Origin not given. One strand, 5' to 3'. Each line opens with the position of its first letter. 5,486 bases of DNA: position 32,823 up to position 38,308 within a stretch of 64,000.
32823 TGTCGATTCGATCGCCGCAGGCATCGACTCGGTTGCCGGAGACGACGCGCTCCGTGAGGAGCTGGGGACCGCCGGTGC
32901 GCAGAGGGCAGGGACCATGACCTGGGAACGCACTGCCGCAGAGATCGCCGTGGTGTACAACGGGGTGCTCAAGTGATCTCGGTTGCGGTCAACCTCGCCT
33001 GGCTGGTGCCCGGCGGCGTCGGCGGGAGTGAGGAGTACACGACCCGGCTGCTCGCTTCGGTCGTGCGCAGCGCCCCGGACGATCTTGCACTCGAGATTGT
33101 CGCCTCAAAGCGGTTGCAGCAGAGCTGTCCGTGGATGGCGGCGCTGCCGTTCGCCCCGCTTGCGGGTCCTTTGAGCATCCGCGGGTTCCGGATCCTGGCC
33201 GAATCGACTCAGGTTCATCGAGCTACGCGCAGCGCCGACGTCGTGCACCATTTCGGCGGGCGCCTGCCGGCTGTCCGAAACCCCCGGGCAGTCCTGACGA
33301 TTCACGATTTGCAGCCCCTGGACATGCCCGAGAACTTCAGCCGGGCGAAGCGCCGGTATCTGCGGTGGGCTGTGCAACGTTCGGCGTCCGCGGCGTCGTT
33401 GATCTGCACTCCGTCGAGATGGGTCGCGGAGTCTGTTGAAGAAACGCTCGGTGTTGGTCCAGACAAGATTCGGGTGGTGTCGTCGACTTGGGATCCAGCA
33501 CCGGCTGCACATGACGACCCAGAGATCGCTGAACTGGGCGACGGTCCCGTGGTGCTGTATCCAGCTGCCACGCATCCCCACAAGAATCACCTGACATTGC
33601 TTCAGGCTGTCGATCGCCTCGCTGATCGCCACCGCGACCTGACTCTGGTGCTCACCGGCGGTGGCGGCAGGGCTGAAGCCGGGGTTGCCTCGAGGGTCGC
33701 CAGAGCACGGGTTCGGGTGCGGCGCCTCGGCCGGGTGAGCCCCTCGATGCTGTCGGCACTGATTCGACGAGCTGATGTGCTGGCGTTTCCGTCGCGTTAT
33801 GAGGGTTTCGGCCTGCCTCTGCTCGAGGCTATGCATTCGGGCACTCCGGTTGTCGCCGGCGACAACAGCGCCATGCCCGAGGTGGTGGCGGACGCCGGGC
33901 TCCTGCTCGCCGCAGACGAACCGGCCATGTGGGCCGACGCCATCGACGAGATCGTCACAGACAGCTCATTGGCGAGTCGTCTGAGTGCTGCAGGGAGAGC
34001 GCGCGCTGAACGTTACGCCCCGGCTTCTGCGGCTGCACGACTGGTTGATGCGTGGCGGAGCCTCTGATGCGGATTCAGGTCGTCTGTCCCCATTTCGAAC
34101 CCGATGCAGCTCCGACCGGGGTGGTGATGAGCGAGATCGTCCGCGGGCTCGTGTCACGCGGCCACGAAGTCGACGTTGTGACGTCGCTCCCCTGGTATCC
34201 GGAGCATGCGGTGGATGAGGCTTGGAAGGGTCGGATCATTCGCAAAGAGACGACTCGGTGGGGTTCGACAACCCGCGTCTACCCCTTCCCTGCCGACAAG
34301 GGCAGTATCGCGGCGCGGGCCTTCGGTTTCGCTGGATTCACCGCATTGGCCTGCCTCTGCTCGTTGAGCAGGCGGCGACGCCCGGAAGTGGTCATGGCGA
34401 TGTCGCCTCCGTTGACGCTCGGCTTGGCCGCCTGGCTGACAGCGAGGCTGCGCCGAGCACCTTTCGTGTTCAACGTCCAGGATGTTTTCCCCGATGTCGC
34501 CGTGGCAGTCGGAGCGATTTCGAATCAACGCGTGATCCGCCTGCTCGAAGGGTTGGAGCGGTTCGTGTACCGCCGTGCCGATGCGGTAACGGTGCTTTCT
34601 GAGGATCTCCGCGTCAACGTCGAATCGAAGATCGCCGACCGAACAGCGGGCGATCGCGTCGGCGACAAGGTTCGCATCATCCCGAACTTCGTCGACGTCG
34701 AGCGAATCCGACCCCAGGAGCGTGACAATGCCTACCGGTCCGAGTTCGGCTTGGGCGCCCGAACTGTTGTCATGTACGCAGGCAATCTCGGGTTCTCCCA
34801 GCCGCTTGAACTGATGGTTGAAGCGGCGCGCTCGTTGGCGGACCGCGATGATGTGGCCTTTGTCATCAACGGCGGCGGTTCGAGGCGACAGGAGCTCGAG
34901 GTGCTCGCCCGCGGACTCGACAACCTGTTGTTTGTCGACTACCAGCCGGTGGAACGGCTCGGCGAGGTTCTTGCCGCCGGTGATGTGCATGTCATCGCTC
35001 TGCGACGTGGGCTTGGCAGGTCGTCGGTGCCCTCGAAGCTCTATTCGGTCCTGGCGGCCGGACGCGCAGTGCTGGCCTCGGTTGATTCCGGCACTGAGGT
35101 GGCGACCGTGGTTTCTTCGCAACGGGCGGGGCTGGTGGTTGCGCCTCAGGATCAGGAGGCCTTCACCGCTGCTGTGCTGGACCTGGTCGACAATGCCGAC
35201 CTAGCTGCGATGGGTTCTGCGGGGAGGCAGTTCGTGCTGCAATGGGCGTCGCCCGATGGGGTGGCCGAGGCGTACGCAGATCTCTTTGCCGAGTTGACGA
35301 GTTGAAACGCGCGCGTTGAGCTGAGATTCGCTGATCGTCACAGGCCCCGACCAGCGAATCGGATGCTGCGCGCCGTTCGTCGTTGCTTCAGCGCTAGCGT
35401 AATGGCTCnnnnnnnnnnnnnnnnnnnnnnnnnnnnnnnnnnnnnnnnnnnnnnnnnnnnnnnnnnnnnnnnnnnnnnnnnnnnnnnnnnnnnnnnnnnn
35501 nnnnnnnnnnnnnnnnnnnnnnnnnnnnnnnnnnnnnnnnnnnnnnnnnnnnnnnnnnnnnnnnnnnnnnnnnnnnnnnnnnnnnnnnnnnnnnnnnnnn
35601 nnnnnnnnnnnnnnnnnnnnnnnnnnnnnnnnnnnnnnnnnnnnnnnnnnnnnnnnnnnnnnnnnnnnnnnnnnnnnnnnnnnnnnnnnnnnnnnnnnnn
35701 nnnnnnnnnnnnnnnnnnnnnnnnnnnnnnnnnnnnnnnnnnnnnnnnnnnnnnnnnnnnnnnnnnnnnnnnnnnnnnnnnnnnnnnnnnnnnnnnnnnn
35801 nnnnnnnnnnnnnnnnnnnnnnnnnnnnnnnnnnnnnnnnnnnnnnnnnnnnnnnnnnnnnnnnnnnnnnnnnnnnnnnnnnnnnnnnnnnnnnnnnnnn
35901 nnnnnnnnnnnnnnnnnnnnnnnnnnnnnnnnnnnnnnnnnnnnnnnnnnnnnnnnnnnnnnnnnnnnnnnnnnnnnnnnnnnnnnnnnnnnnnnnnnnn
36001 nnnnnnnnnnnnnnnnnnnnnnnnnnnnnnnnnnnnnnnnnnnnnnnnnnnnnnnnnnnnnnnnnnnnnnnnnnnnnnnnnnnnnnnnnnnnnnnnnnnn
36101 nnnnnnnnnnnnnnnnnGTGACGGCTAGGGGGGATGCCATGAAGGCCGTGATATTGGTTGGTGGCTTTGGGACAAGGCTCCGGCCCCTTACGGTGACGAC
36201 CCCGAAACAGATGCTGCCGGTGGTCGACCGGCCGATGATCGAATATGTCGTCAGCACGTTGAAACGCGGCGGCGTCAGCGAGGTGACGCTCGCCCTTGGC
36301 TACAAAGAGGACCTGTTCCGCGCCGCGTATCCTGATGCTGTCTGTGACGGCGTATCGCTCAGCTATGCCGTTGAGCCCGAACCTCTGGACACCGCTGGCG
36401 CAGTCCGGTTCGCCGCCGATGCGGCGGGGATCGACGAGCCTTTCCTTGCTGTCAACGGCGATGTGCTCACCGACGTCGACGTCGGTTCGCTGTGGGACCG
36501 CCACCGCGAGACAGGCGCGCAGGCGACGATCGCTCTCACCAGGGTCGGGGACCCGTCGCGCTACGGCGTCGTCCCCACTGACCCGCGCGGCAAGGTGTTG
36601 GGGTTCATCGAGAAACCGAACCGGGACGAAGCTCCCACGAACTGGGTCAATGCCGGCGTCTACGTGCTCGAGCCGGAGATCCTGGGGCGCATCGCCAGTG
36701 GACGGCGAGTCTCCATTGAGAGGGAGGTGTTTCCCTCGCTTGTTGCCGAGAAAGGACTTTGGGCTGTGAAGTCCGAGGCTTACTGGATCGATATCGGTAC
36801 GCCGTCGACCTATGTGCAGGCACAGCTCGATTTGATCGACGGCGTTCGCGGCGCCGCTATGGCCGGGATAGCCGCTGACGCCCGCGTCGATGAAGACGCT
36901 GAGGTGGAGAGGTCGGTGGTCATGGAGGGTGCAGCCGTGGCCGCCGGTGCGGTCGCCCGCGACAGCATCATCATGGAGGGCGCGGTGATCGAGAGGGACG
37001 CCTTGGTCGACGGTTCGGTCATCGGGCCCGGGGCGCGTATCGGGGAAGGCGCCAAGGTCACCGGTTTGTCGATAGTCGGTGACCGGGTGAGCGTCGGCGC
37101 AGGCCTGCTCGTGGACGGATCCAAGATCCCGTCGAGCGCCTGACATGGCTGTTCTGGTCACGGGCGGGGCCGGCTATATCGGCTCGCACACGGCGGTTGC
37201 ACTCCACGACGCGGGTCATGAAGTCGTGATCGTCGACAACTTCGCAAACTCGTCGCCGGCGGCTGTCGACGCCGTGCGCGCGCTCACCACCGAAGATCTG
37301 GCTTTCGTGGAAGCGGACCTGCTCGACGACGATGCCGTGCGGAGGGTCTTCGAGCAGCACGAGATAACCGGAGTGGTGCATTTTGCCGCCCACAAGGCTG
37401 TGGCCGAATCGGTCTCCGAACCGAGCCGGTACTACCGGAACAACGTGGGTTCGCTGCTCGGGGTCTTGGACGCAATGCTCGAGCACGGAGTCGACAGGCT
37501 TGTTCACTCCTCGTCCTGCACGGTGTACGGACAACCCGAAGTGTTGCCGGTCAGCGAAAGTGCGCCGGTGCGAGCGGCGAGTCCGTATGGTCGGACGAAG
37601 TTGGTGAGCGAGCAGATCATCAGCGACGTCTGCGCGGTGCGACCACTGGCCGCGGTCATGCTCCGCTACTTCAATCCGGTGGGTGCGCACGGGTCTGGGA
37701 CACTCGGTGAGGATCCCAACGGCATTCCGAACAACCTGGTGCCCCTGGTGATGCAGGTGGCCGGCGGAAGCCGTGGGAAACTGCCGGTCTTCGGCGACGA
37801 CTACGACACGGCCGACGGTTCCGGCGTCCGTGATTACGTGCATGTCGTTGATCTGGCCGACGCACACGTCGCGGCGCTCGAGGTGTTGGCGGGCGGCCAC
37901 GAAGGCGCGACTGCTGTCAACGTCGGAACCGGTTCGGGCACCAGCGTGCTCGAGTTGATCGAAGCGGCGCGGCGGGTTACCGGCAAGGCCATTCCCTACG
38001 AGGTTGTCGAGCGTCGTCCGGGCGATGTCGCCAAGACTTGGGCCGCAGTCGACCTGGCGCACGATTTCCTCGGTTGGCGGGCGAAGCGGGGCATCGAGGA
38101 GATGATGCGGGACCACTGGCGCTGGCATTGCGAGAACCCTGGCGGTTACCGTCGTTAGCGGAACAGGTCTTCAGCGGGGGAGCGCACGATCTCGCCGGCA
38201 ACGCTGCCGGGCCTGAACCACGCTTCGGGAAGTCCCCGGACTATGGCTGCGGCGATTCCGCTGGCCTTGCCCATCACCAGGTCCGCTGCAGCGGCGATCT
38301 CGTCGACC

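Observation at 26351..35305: Partner-switching module plus binding-protein/histidine-kinase sensor in one array with three GT4 glycosyltransferases, and no sigma factor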

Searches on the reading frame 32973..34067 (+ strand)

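Call 3: search_protein_families(library=pfam, proteins=[window:32973-34067:+], max_evalue=0.01)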
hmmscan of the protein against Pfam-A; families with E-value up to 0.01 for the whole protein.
window:32973-34067:+ (364 aa): 6 families
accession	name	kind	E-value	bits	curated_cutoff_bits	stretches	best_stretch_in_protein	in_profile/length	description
PF00534.26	Glycos_transf_1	-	1.4e-30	106.5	26.4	1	187-343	11-171/172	Glycosyl transferases group 1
PF13692.12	Glyco_trans_1_4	-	4.4e-28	98.7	27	1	192-330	2-142/142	Glycosyl transferases group 1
PF13439.12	Glyco_transf_4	-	9.5e-14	52.2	28.5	1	57-170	42-163/170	Glycosyltransferase Family 4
PF20706.3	GT4-conflict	-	2e-11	44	26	1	180-357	186-385/385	Family 4 Glycosyltransferase in conflict systems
PF13579.12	Glyco_trans_4_4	-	3.8e-09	37.5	29.7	1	62-170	53-156/158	Glycosyl transferase 4-like domain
PF13524.12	Glyco_trans_1_2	-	6.4e-06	26.6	25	1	221-348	13-132/144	Glycosyl transferase-like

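Call 54: search_protein_families(library=ncbifam, proteins=[window:32973-34067:+], max_evalue=0.00001)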
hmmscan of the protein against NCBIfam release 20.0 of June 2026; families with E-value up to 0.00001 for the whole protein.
window:32973-34067:+ (364 aa): 18 families
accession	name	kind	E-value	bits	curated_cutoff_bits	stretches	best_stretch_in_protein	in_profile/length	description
TIGR04047.1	MSMEG_0565_glyc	hypoth_equivalog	1.1e-24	87.3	259.85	1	129-362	127-372/373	MSMEG_0565 family glycosyltransferase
NF041876.1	EPS_EpsE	equivalog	2.1e-21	76.6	400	1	149-355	170-386/389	exopolysaccharide biosynthesis GT4 family glycosyltransferase EpsE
TIGR03449.1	mycothiol_MshA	equivalog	2.2e-20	72.9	462.5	1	175-362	204-401/406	D-inositol-3-phosphate glycosyltransferase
NF038229.1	Glyco4_Geo_Pelo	equivalog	2.5e-20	72.8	400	1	133-359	102-331/338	GPMC system family 4 glycosyltransferase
TIGR02149.1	glgA_Coryne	subfamily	5.7e-15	55.3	302.4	1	105-362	108-388/391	glycogen synthase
NF053787.1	GlcN_PG_synth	equivalog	3.1e-14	52.6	480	1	120-357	123-352/361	N-acetylglucosaminyl phosphatidylglycerol synthase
TIGR03088.1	stp2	hypoth_equivalog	6.9e-14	51.7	409.05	1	201-347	204-355/374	TIGR03088 family PEP-CTERM/XrtA system glycosyltransferase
TIGR03999.1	thiol_BshA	equivalog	3.5e-13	49.2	273.7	1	202-352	210-361/375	N-acetyl-alpha-D-glucosaminyl L-malate synthase BshA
NF038295.1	EPS_HpsP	equivalog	5.5e-12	45.4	550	1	190-362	206-385/388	hormogonium polysaccharide biosynthesis glycosyltransferase HpsP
TIGR04063.1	stp3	hypoth_equivalog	5.3e-10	38.7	442.05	1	188-344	210-374/397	TIGR04063 family PEP-CTERM/XrtA system glycosyltransferase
NF012028.0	PRK15484.1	subfamily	2.3e-09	36.8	618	1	177-327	181-338/380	lipopolysaccharide N-acetylglucosaminyltransferase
NF038298.1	EPS_HpsO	equivalog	4.8e-09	35.5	575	1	267-361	276-384/388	hormogonium polysaccharide biosynthesis glycosyltransferase HpsO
TIGR04348.1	TIGR04348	equivalog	1.2e-08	34.4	300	1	203-358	149-305/310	selenoneine biosynthesis selenosugar synthase SenB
NF047880.1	glyco_SdgA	exception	1.2e-08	34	800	1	211-351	335-477/488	serine-aspartate repeat adhesin O-glycosyltransferase SdgA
NF041010.1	glycosy_Agl16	equivalog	1.6e-07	30.5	575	1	120-357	113-344/352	glycosylation protein Agl16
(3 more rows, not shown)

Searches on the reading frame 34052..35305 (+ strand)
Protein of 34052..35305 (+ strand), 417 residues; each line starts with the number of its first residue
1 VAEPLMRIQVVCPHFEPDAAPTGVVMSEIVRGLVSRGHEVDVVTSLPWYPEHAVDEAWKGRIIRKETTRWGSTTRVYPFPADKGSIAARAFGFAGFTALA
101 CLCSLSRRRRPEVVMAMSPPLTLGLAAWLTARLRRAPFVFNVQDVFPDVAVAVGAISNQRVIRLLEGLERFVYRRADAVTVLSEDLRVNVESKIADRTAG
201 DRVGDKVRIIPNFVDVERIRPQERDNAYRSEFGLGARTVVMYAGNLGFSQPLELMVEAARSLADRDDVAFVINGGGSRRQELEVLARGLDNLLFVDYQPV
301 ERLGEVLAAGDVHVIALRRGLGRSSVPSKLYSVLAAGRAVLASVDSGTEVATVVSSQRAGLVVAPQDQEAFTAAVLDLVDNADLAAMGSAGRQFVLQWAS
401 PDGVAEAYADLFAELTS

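Call 3: search_protein_families(library=pfam, proteins=[window:34052-35305:+], max_evalue=0.01)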
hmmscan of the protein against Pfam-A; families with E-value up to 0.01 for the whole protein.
window:34052-35305:+ (417 aa): 4 families
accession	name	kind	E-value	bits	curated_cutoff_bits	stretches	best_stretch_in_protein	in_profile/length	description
PF13579.12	Glyco_trans_4_4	-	1.7e-19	71.1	29.7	1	23-191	4-143/158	Glycosyl transferase 4-like domain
PF13692.12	Glyco_trans_1_4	-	1.2e-16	61.7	27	1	238-381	2-142/142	Glycosyl transferases group 1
PF13439.12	Glyco_transf_4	-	5e-14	53.1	28.5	1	23-218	5-170/170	Glycosyltransferase Family 4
PF00534.26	Glycos_transf_1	-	1.4e-12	47.9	26.4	1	237-391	15-169/172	Glycosyl transferases group 1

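Call 54: search_protein_families(library=ncbifam, proteins=[window:34052-35305:+], max_evalue=0.00001)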
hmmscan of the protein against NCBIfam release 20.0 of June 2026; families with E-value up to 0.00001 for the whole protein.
window:34052-35305:+ (417 aa): 8 families
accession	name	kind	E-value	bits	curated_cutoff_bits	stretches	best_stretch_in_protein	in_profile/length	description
NF007640.0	PRK10307.1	subfamily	5.7e-73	246.2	276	1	6-406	1-398/411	WcaI family glycosyltransferase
TIGR04007.1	wcaI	equivalog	3.1e-38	131.5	800.45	1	6-374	1-370/407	colanic acid biosynthesis glycosyltransferase WcaI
TIGR04063.1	stp3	hypoth_equivalog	4.1e-28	98.4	442.05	1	102-415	84-395/397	TIGR04063 family PEP-CTERM/XrtA system glycosyltransferase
TIGR03088.1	stp2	hypoth_equivalog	3.3e-11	42.8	409.05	1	205-414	160-372/374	TIGR03088 family PEP-CTERM/XrtA system glycosyltransferase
TIGR03999.1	thiol_BshA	equivalog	3.6e-11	42.6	273.7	1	168-415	137-373/375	N-acetyl-alpha-D-glucosaminyl L-malate synthase BshA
NF053787.1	GlcN_PG_synth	equivalog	1.7e-09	37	480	1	170-412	138-356/361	N-acetylglucosaminyl phosphatidylglycerol synthase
TIGR03449.1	mycothiol_MshA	equivalog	7.1e-08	31.8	462.5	1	203-410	186-402/406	D-inositol-3-phosphate glycosyltransferase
NF041876.1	EPS_EpsE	equivalog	2.2e-07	30.5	400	1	170-397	156-378/389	exopolysaccharide biosynthesis GT4 family glycosyltransferase EpsE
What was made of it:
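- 34052..35305 (+): GT4 glycosyltransferase c, WcaI-like, part of the glycan cluster. The likely start is the ATG at 34067. NF007640 WcaI family 246 bits, just below its cut-off of 276 (call 54).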

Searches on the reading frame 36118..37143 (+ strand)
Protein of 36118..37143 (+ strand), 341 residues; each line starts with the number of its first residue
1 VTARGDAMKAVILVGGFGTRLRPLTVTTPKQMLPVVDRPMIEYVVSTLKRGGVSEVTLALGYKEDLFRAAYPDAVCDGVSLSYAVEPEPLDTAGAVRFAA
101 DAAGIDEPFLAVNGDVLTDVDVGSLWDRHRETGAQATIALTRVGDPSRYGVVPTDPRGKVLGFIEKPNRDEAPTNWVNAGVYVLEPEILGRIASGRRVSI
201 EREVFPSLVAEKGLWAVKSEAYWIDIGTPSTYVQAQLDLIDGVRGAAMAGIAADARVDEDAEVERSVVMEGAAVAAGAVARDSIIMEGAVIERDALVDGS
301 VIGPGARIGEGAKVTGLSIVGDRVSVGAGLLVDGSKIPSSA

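Call 6: search_protein_families(library=pfam, proteins=[window:36118-37143:+], max_evalue=0.001)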
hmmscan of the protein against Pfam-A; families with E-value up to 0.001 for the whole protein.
window:36118-37143:+ (341 aa): 5 families
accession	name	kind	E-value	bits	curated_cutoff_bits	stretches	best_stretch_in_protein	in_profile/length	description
PF00483.29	NTP_transferase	-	1.7e-49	169.1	21.2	1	9-239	1-242/245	Nucleotidyl transferase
PF25084.1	LbH_EIF2B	-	9.6e-11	42.1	54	1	233-330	6-103/105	EIF2B subunit epsilon LbH domain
PF12804.13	NTP_transf_3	-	1.1e-09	39.1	27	1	10-142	1-124/160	MobA-like NTP transferase domain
PF24894.1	Hexapep_GlmU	-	4.3e-07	30.4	23.3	1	242-314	11-83/104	GlmU-like, C-terminal hexapeptide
PF00132.30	Hexapep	-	9.8e-06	25.5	27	1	283-316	2-36/36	Bacterial transferase hexapeptide (six repeats)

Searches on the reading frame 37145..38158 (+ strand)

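Call 6: search_protein_families(library=pfam, proteins=[window:37145-38158:+], max_evalue=0.001)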
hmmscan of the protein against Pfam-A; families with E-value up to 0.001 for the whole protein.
window:37145-38158:+ (337 aa): 12 families
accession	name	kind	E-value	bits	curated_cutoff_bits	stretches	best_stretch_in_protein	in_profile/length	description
PF01370.27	Epimerase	-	7.6e-56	189.6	20.9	1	3-261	1-240/240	NAD dependent epimerase/dehydratase family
PF16363.11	GDP_Man_Dehyd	-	2.1e-54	185.7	27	1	4-323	1-331/332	GDP-mannose 4,6 dehydratase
PF01073.25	3Beta_HSD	-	5.4e-15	55.6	22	1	4-160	1-158/280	3-beta hydroxysteroid dehydrogenase/isomerase family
PF04321.23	RmlD_sub_bind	-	1.8e-13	50.7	27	1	1-163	1-140/287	RmlD substrate binding domain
PF02719.21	Polysacc_synt_2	-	2.4e-13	50.4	20.2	1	3-184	1-177/293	Polysaccharide biosynthesis protein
PF13460.12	NAD_binding_10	-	1.1e-07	32.3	27.2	1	7-135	1-110/184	NAD(P)H-binding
PF00106.31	adh_short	-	9.4e-07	28.9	26.6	1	2-72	2-71/195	short chain dehydrogenase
PF08659.16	KR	-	1.6e-06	28.6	22.6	1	3-83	3-91/180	KR domain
PF05368.20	NmrA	-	5.4e-05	23.4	27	1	3-123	5-106/298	NmrA-like family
PF13561.12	adh_short_C2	-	0.00016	21.8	27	1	12-85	8-79/236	Enoyl-(Acyl carrier protein) reductase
PF03721.20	UDPG_MGDP_dh_N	-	0.00036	20.6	27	1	8-59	7-51/187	UDP-glucose/GDP-mannose dehydrogenase family, NAD binding domain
PF02737.24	3HCDH_N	-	0.00093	19.6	22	0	8-93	6-89/180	3-hydroxyacyl-CoA dehydrogenase, NAD binding domain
